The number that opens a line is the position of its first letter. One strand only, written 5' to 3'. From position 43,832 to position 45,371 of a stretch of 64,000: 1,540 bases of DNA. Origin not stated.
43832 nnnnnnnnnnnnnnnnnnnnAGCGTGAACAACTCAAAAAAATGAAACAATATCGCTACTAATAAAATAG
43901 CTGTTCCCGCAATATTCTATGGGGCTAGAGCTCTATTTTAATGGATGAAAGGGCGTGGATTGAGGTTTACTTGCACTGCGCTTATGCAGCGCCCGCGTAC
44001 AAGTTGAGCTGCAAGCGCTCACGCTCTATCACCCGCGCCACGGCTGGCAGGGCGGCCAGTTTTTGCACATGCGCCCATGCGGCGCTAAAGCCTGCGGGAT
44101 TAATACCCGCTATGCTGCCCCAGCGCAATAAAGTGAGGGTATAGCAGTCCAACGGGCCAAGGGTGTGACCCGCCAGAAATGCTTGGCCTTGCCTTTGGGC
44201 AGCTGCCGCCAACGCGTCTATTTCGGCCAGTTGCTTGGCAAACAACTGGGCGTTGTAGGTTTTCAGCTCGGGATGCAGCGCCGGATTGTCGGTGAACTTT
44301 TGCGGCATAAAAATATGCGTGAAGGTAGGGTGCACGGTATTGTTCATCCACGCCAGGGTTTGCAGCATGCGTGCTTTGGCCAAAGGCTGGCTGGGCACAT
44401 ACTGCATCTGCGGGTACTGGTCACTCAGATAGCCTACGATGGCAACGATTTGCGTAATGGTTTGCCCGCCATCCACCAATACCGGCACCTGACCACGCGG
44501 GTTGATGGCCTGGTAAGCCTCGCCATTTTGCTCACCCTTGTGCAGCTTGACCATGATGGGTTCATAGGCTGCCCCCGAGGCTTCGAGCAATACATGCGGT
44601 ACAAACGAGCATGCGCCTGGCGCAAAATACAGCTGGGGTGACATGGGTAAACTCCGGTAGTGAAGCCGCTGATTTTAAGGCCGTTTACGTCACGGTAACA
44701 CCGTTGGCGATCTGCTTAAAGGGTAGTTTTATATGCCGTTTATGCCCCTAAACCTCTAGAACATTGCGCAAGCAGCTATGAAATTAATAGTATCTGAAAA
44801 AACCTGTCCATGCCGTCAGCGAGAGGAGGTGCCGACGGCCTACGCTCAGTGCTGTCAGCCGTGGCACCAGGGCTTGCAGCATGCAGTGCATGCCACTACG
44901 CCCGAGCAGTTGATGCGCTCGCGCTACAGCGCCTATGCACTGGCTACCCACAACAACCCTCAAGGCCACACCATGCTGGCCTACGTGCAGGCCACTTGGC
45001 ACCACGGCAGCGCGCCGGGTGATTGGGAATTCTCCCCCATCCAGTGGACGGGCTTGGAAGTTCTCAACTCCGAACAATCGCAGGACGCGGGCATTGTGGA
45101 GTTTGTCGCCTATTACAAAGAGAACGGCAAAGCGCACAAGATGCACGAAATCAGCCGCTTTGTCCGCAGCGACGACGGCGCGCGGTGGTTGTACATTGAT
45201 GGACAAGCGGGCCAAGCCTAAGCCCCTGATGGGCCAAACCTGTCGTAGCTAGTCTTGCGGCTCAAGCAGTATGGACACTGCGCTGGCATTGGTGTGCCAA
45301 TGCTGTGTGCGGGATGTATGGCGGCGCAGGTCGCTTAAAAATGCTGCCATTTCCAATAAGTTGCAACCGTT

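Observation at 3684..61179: Family-1: a dispersed ~35-50 bp imperfect palindrome with at least 15 copies in 64 kb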

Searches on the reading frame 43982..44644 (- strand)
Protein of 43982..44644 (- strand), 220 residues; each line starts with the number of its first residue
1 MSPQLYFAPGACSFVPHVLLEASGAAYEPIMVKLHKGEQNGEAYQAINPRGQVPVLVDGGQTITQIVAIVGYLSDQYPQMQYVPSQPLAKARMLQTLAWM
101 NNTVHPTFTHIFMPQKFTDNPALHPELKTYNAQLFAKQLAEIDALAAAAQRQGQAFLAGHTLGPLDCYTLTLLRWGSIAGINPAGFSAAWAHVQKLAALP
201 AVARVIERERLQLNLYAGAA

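Call 11: search_protein_families(library=pfam, proteins=[window:43982-44644:-])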
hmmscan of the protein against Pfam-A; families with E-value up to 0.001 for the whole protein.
window:43982-44644:- (220 aa): 4 families
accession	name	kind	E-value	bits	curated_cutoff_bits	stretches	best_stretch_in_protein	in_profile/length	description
PF02798.26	GST_N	-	1.4e-12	48.2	20.9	1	5-74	5-75/76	Glutathione S-transferase, N-terminal domain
PF13409.12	GST_N_2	-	3.4e-08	34.4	25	1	16-75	8-69/70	Glutathione S-transferase, N-terminal domain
PF13417.12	GST_N_3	-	1.4e-07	32.2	22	1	18-79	15-73/75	Glutathione S-transferase, N-terminal domain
PF10568.15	Tom37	-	0.00018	22.3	25.1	1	46-110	24-90/124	Outer mitochondrial membrane transport complex protein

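Call 50: find_related_loci(query=window:43982-44644:-, collection=metagenome_contigs, flank=3000)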
Query window:43982-44644:- (220 aa) in metagenome_contigs; peptide patterns used: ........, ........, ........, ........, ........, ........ (x = any residue, [..] = any of these).
383 stretches matched a pattern; 173 encode a relative of the query (tblastn E <= 1e-3); the best 80 are kept; 80 distinct loci.
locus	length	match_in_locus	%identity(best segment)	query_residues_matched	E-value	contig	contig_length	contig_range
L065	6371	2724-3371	69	1-216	1e-100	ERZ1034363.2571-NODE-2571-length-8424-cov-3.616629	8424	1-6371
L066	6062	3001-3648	69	1-216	1e-100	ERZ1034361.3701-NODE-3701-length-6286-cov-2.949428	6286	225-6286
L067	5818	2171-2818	67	1-216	2e-100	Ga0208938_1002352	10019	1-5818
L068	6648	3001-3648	66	1-216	3e-99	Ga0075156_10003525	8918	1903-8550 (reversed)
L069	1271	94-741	67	1-216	2e-107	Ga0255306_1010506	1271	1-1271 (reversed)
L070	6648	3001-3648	66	1-216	2e-99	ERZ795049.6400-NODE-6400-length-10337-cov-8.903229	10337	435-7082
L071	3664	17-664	66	1-216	1e-98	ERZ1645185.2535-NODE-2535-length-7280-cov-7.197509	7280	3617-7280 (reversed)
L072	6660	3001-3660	66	1-220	3e-98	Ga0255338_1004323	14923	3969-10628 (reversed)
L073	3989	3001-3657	66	1-219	4e-98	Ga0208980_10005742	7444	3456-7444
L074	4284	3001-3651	68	1-216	6e-98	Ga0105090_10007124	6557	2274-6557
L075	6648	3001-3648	64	1-216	1e-97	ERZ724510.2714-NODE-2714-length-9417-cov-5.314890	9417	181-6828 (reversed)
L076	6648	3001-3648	68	1-216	4e-97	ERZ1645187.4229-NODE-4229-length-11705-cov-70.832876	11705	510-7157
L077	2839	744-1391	66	1-216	1e-99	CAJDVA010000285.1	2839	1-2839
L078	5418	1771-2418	68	1-216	4e-97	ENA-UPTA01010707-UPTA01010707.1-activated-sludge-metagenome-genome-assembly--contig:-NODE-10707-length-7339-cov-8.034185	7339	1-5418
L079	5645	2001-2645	65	1-216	4e-97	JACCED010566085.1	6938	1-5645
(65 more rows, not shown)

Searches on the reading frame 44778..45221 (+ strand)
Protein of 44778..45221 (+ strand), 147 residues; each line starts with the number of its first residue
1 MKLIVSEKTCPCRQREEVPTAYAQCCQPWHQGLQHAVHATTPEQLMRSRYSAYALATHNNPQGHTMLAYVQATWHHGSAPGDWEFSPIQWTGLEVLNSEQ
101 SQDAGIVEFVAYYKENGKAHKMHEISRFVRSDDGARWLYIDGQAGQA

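Call 11: search_protein_families(library=pfam, proteins=[window:44778-45221:+])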
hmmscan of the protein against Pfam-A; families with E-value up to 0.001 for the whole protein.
window:44778-45221:+ (147 aa): 1 family
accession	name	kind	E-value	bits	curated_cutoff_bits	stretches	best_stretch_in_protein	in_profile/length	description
PF17775.7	YchJ_M-like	-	2.9e-22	79.8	22.7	1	41-142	1-99/99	YchJ, middle NTF2-like domain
